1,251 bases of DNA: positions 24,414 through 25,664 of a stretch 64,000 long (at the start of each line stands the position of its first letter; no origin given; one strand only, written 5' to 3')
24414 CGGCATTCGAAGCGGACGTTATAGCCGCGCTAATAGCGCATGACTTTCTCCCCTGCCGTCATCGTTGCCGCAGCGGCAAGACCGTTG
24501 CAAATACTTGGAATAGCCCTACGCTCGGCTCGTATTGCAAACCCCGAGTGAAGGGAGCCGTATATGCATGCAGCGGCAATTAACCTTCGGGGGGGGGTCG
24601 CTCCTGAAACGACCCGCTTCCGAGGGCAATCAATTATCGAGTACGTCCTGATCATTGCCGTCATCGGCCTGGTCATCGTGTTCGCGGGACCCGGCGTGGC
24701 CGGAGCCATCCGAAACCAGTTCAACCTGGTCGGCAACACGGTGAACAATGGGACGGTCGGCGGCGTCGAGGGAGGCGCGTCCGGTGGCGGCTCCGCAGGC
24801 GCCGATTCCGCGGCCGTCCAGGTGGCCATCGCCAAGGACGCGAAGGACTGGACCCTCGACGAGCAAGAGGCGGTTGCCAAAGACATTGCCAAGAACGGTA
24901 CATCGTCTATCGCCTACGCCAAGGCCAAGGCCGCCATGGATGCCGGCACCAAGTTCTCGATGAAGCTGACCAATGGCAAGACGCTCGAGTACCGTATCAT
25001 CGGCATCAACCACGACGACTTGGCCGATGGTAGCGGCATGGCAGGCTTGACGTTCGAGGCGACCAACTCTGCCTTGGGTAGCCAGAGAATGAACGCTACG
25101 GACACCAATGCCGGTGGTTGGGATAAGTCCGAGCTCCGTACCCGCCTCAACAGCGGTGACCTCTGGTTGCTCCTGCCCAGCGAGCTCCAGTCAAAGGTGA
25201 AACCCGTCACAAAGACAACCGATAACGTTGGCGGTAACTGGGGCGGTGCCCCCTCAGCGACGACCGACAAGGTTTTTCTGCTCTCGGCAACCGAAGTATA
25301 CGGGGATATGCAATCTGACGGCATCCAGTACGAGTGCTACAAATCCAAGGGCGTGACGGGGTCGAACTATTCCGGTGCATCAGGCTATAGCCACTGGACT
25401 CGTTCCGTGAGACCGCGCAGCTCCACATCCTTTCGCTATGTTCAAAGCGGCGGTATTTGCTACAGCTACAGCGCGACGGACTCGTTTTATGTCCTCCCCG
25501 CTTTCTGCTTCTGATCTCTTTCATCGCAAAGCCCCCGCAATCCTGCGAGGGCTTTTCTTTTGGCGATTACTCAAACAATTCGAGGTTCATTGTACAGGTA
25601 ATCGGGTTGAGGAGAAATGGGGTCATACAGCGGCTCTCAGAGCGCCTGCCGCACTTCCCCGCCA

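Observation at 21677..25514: Family of three tandem 'modular Flp pilins': complete Flp prepilin fused to large passenger domains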

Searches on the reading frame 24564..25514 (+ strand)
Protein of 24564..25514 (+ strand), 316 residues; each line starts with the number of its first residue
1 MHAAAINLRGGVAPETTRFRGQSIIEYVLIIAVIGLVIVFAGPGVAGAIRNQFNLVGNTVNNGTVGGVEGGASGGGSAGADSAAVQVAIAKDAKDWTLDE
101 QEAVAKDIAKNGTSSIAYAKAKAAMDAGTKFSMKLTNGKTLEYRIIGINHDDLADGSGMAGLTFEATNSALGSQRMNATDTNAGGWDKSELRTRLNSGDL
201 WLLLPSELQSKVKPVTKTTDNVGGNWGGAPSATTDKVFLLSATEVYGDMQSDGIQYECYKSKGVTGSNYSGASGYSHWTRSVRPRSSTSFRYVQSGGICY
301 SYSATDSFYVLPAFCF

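Call 6: search_protein_families(library=pfam, proteins=[window:24564-25511:+], max_evalue=1)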
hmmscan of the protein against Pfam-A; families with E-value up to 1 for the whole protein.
seq(316 aa): 3 families
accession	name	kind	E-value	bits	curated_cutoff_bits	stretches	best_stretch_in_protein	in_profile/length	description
PF19789.6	DUF6273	-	1e-15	58.4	23.5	1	173-315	21-169/172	Domain of unknown function (DUF6273)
PF04964.19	Flp_Fap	-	0.00084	19.5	32.2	1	23-59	9-45/46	Flp/Fap pilin component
PF16982.10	Flp1_like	-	0.35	10.8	33.5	1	21-40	8-28/49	Putative Flagellin, Flp1-like, domain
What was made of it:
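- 24624..24755 (+): Copy 3 Flp module: cleavage-site Gly21, mature Q22-S-I-I-E26-Y27, the hydrophobic helix, and the rest of a full mature Flp. Pfam Flp_Fap 8e-4, below the family cut-off (call 6).
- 24945..25511 (+): DUF6273 (C-type-lectin-like) passenger domain. The Pfam match covers residues 173-315, i.e. 25080-25508. Pfam 1e-15 (call 6).
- On Flp/Fap pilin (T4c major pilin, PF04964): Pfam Flp_Fap gives E 8e-4 at 19.5 bits, below the 32.2-bit cut-off (call 6).
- Pfam Flp_Fap scores are below the family cut-off (19.5 versus 32.2 bits, call 6).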

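Call 7: find_encoding_contigs(protein=window:24564-25514:+, flank=10000, max_places=6)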
Protein window:24564-25514:+ (316 aa): 23 contigs read that carry it; 6 places shown.
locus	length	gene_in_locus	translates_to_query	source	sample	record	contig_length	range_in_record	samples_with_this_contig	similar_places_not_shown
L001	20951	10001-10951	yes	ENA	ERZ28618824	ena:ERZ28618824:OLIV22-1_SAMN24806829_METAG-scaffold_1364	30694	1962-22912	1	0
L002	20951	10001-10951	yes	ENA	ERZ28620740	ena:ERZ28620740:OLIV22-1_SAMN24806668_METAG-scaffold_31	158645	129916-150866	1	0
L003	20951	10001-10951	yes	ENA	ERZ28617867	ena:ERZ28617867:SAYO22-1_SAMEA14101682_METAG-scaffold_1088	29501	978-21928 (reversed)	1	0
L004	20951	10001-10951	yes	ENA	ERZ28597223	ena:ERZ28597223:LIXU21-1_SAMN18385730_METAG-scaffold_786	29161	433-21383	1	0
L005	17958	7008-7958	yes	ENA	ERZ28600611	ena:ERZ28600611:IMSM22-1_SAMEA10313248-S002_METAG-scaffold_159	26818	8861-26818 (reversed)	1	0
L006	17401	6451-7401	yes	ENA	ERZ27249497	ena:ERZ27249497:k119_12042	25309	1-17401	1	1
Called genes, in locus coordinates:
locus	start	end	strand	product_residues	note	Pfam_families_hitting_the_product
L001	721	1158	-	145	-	-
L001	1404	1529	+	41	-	-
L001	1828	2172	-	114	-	-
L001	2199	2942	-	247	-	PF01695:IstB_IS21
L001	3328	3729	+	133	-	-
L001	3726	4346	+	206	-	-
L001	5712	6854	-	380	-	PF01548:DEDD_Tnp_IS110, PF02371:Transposase_20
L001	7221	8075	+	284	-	PF03382:DUF285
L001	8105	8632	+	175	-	-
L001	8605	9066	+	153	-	PF19789:DUF6273 (weak)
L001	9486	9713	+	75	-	PF19807:DUF6290, PF21983:NikA-like (weak)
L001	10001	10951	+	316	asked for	PF19789:DUF6273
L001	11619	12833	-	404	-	PF02441:Flavoprotein, PF04127:DFP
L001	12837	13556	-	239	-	PF02403:Seryl_tRNA_N (weak), PF24481:CT398_CC, PF02591:Zn_ribbon_9 (weak)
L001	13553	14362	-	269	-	PF01784:DUF34_NIF3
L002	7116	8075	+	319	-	PF03382:DUF285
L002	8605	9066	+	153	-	PF19789:DUF6273 (weak)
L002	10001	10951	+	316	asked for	PF19789:DUF6273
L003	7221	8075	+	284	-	PF03382:DUF285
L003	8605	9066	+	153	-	PF19789:DUF6273 (weak)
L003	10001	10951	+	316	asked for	PF19789:DUF6273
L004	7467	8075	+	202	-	PF03382:DUF285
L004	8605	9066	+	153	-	PF19789:DUF6273 (weak)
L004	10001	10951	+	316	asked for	PF19789:DUF6273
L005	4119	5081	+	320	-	PF03382:DUF285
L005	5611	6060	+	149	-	PF19789:DUF6273 (weak)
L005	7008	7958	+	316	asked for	PF19789:DUF6273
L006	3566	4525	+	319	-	PF03382:DUF285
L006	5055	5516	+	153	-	PF19789:DUF6273 (weak)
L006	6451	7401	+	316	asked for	PF19789:DUF6273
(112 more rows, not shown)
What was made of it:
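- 24564..25514 (+): Copy 3: intact 316-aa prepilin-fusion gene, in frame from ATG1. The exact protein is found on contigs from 72 index blocks (call 7).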

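Call 8: search_protein_families(library=ncbifam, proteins=[window:24564-25511:+], max_evalue=1)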
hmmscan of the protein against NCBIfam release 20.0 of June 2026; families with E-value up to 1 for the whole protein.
seq(316 aa): 0 families

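Call 11: find_homologous_proteins(query=window:24564-25514:+, max_evalue=0.001)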
Query window:24564-25514:+ (316 aa): 2308 proteins with E <= 0.001 among 7325 candidates; the best 120 are listed.
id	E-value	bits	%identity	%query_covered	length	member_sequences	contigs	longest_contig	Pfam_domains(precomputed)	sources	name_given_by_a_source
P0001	5.3e-202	688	99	100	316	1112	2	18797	PF19789.7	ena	-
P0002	3.2e-187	639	91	100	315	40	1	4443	PF19789.7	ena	-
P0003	6.9e-180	615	90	100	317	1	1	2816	PF19789.7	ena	-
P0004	7.0e-175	598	86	100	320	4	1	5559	PF19789.7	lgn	-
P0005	1.3e-165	568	83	100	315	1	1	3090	PF19789.7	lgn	-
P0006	2.2e-161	554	79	100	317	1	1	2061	PF19789.7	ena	-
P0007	4.7e-159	547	98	82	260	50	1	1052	PF19789.7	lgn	-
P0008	2.7e-156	537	81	100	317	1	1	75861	PF19789.7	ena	-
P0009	7.7e-156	536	81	100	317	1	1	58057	PF19789.7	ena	-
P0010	1.0e-155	536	80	100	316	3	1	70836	PF19789.7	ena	-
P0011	1.4e-154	532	80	100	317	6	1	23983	PF19789.7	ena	-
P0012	3.6e-154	530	79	100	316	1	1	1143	PF19789.7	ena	-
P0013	6.3e-154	530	80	98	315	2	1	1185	PF19789.7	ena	-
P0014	6.5e-154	530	81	98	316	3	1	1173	PF19789.7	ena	-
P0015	8.0e-154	529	80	100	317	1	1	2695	PF19789.7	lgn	-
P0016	3.6e-153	527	80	100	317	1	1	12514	PF19789.7,PF04964.20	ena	-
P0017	3.8e-153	527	80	100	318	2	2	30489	PF19789.7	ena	-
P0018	6.4e-153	526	79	100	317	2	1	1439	PF19789.7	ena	-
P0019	8.2e-153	526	80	100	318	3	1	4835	PF19789.7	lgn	-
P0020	9.4e-153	526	79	100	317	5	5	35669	PF19789.7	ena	-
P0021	1.3e-152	525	79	100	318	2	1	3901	PF19789.7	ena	-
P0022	4.2e-152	524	79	100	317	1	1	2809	PF19789.7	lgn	-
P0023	6.8e-152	523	77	100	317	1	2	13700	PF19789.7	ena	-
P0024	1.3e-151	522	78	100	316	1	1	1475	PF19789.7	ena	-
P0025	1.4e-151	522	78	100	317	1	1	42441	PF19789.7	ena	-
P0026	1.9e-151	522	76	100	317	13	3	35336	PF19789.7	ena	-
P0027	1.9e-151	522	77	100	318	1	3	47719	PF19789.7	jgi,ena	-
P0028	2.4e-151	521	77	100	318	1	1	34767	PF19789.7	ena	-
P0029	3.0e-151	521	77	100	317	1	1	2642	PF19789.7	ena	-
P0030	3.1e-151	521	79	100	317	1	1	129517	PF19789.7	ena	-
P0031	3.8e-151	521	79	100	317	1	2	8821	PF19789.7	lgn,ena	-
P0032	5.0e-151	520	80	100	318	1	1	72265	PF19789.7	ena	-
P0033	5.4e-151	520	79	100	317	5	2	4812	PF19789.7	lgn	-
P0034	6.1e-151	520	79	100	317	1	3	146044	PF19789.7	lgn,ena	-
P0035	6.3e-151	520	78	100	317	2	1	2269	PF19789.7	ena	-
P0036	6.7e-151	520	78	100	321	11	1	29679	PF19789.7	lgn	-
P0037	6.8e-151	520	78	100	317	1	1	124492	PF19789.7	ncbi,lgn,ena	-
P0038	1.0e-150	519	78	100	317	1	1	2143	PF19789.7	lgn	-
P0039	1.2e-150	519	79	100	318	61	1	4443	PF19789.7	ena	-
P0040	1.4e-150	519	78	100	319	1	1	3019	PF19789.7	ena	-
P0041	1.8e-150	518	78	100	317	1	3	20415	PF19789.7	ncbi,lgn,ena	-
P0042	2.1e-150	518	78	100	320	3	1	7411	PF19789.7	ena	-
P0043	2.2e-150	518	78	100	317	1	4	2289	PF19789.7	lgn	-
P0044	2.6e-150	518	78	100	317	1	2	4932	PF19789.7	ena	-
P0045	2.7e-150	518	79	100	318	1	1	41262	PF19789.7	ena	-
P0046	3.2e-150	517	79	97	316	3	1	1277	PF19789.7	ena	-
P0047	4.0e-150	517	78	100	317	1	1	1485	PF19789.7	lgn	-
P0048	4.2e-150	517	77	100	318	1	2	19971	PF19789.7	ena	-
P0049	5.3e-150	517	78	100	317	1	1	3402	PF19789.7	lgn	-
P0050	1.3e-149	515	77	100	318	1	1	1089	PF19789.7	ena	-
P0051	1.9e-149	515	76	100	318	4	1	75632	PF19789.7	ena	-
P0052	2.0e-149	515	79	100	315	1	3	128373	PF19789.7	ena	-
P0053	2.3e-149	515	77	100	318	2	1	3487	PF19789.7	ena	-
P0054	3.2e-149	514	77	100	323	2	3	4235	PF19789.7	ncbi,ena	-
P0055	3.9e-149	514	76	100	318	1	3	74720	PF19789.7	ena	-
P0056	7.6e-149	513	78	100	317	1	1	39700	PF19789.7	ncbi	-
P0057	8.2e-149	513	75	100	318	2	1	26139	PF19789.7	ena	-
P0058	9.0e-149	513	77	98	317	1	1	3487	PF19789.7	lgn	-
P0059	1.3e-148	512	76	100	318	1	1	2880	PF19789.7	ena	-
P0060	1.8e-148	512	79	100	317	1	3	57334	PF19789.7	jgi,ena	-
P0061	2.6e-148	511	77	100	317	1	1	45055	PF19789.7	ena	-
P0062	2.7e-148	511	80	100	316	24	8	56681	PF19789.7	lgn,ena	-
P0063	3.0e-148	511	78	100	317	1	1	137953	PF19789.7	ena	-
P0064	3.9e-148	511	78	100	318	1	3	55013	PF19789.7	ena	-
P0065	5.1e-148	510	76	100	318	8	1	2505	PF19789.7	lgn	-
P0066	5.3e-148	510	78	100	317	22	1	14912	PF19789.7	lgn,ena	-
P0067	5.3e-148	510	76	100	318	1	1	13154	PF19789.7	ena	-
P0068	5.8e-148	510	79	97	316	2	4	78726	PF19789.7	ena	-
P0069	6.5e-148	510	76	97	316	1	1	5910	PF19789.7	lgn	-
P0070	6.9e-148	510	75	100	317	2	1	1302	PF19789.7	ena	-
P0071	7.2e-148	510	76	100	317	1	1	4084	PF19789.7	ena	-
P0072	1.0e-147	509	75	100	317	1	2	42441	PF19789.7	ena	-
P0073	1.3e-147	509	76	100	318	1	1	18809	PF19789.7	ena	-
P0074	1.5e-147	509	76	100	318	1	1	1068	PF19789.7,PF04964.20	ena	-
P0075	1.6e-147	509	78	100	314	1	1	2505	PF19789.7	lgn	-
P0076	2.0e-147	508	75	100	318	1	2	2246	PF19789.7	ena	-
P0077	2.2e-147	508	77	100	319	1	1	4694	PF19789.7,PF04964.20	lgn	-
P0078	2.3e-147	508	76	100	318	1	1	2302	PF19789.7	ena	-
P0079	2.7e-147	508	76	100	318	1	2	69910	PF19789.7,PF04964.20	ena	-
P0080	3.2e-147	508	76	97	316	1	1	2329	PF19789.7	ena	-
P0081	3.3e-147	508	78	100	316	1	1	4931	PF19789.7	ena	-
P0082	3.5e-147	508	76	100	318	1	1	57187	PF19789.7,PF04964.20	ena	-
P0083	3.6e-147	507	76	100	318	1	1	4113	PF19789.7,PF04964.20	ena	-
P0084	3.6e-147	507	74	100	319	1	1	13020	PF19789.7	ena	-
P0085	4.3e-147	507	76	100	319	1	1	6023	PF19789.7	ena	-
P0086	5.3e-147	507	76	100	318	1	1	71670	PF19789.7,PF04964.20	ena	-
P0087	6.4e-147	507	77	100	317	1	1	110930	PF19789.7,PF04964.20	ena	-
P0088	7.0e-147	507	76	100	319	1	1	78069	PF19789.7,PF04964.20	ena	-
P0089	7.7e-147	506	76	100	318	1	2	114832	PF19789.7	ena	-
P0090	1.1e-146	506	74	100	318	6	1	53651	PF19789.7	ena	-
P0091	1.2e-146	506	76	100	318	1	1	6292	PF19789.7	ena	-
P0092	1.5e-146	505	74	100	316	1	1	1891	PF19789.7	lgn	-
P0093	1.6e-146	505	79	97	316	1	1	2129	PF19789.7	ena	-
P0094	1.6e-146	505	77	100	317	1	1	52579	PF19789.7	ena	-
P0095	1.9e-146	505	75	100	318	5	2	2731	PF19789.7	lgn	-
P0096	2.0e-146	505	79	97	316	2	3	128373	PF19789.7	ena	-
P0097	2.4e-146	505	70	100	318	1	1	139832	PF19789.7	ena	-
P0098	2.7e-146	505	77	100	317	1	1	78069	PF19789.7,PF04964.20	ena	-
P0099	2.9e-146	505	76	97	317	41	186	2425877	PF19789.7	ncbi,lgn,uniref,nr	ncbi:hypothetical protein COLAER_02101 [Collinsella aerofaciens ATCC 25986]|uniref:DUF6273 domain-co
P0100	3.1e-146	504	75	100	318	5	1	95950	PF19789.7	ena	-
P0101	4.5e-146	504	78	97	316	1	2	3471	PF19789.7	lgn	-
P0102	4.7e-146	504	74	100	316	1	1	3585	PF19789.7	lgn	-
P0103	6.1e-146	503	74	100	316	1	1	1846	PF19789.7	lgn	-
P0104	8.2e-146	503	73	100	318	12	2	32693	PF19789.7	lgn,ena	-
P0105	8.7e-146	503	74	100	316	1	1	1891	PF19789.7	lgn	-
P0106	1.2e-145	502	74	100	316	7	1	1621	PF19789.7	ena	-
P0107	1.5e-145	502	77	100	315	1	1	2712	PF19789.7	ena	-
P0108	1.9e-145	502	74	100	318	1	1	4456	PF19789.7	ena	-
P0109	1.9e-145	502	78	97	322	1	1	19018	PF19789.7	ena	-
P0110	1.9e-145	502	74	100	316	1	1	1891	PF19789.7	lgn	-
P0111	2.0e-145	502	77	98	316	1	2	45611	PF19789.7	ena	-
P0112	2.0e-145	502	77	100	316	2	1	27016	PF19789.7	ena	-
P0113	2.2e-145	502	76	100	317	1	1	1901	PF19789.7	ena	-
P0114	2.4e-145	501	78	100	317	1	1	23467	PF19789.7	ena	-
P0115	2.5e-145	501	76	100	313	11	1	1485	PF19789.7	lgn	-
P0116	2.6e-145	501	76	100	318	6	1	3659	PF19789.7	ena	-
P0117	2.7e-145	501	76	100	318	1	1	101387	PF19789.7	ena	-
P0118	2.8e-145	501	76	100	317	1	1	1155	PF19789.7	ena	-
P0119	3.5e-145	501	75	100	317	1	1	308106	PF19789.7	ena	-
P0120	3.9e-145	501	78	97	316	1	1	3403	PF19789.7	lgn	-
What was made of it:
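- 24564..25514 (+): There are 2308 homologues, including C. aerofaciens COLAER_02101 (call 11).
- On Flp/Fap pilin (T4c major pilin, PF04964): Some homologues also carry a precomputed PF04964 hit (call 11).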

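Call 31: predict_structure(alignment_id=A1)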
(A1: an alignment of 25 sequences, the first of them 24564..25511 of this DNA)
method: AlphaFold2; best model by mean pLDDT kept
length: 316 residues; sequences in the alignment: 25
mean_pLDDT: 37.7   pTM: 0.34
mean pLDDT of the five models: 37.7, 35.0, 35.0, 34.5, 33.7
residues with pLDDT >= 90: 0; 70-90: 0; 50-70: 65; < 50: 251
segments of 3 or more residues with pLDDT < 50: 1-81, 92-94, 133-136, 147-164, 171-299, 302-316
pLDDT, mean of each block of 10 residues (from residue 1): 23 24 27 37 25 21 22 28 61 55 58 64 58 50 51 39 51 34 36 41 42 32 27 25 25 26 35 34 40 46 39 26
secondary structure, 60 per line:
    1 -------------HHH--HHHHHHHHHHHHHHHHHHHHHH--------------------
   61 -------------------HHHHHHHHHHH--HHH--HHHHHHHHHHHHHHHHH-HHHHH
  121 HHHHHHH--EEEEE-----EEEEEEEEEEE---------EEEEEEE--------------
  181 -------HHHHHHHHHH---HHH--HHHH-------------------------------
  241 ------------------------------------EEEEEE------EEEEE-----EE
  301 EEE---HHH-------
elements in order: H19-40 H80-90 H98-114 H116-127 E130-134 E140-150 E160-166 H188-197 H206-209 E277-282 E289-293 E299-303
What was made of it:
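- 24756..24944 (+): Gly-rich linker plus a predicted helical spacer. Helices at residues 80-127 in the AF2 model, which is low-confidence (call 31).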

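Call 58: search_solved_structures(query=A1, max_evalue=10, show_alignments=2)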
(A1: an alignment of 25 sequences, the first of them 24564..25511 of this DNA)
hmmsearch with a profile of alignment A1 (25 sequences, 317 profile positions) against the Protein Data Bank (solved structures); distinct sequences matched with E-value up to 10: 5.
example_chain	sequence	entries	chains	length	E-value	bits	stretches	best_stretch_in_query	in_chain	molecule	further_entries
6wxh_D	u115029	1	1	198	0.0076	18.5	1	59-130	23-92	Colicin-E1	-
8u1k_A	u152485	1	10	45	0.012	17.8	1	24-63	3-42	PilA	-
9egp_A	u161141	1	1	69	0.18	14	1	19-59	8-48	Geopilin domain 1 protein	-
8u2b_A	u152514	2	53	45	0.28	13.4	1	24-62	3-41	Flp family type IVb pilin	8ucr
22gm_R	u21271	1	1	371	2.5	10.2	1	34-81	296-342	C5a anaphylatoxin chemotactic receptor 1,Vasopressin V2 receptor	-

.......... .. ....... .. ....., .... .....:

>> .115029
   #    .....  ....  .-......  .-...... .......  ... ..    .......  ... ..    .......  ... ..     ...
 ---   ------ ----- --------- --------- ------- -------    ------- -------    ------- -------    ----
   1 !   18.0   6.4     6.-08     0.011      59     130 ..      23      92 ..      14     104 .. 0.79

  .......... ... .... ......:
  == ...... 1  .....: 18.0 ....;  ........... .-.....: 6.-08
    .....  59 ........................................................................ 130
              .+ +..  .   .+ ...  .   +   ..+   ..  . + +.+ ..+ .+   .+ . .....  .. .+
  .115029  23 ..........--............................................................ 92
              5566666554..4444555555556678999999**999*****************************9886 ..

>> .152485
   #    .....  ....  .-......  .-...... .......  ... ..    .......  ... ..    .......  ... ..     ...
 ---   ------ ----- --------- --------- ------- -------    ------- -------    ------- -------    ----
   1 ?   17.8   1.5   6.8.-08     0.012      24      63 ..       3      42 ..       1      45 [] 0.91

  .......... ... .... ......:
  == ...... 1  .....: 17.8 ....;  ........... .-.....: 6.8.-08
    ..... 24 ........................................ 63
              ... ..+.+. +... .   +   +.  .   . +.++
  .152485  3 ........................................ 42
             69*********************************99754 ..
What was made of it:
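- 24624..24755 (+): Profile hits to the solved Tad pilins 8u1k and 8u2b (call 58).
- Tried and rejected: Only the Flp module and a low-complexity linker matched (call 58).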

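Call 73: find_related_loci(query=window:24564-25511:+, collection=viral_contigs, flank=6000)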
Query window:24564-25511:+ (316 aa) in viral_contigs; peptide patterns used: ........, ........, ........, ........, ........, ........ (x = any residue, [..] = any of these).
51 stretches matched a pattern; 47 encode a relative of the query (tblastn E <= 1e-3); 47 distinct loci.
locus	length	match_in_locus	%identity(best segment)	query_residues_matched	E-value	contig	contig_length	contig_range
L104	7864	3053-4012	59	6-316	1e-95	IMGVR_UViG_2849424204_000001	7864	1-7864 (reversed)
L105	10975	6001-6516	37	145-316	6e-23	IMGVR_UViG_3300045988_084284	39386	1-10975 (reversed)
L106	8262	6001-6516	37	145-316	2e-22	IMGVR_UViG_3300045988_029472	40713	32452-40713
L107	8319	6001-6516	36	145-316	7e-22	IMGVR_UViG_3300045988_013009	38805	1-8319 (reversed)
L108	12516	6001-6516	36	145-316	3e-21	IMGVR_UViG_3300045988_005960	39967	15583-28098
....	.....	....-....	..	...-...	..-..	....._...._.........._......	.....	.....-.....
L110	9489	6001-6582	34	121-316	3e-21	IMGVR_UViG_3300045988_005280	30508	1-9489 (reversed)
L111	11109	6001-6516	36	145-316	3e-21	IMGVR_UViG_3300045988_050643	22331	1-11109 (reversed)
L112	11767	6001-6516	36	145-316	4e-21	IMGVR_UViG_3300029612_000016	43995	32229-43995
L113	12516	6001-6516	35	145-316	6e-21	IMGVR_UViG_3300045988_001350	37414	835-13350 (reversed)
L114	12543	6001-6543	35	135-316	2e-20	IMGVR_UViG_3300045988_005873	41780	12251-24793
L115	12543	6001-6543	35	135-316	2e-20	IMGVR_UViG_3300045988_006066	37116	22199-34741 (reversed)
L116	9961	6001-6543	35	135-316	2e-20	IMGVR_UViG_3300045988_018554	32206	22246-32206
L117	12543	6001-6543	35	135-316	2e-20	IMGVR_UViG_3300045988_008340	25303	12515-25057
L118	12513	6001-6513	36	145-316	5e-20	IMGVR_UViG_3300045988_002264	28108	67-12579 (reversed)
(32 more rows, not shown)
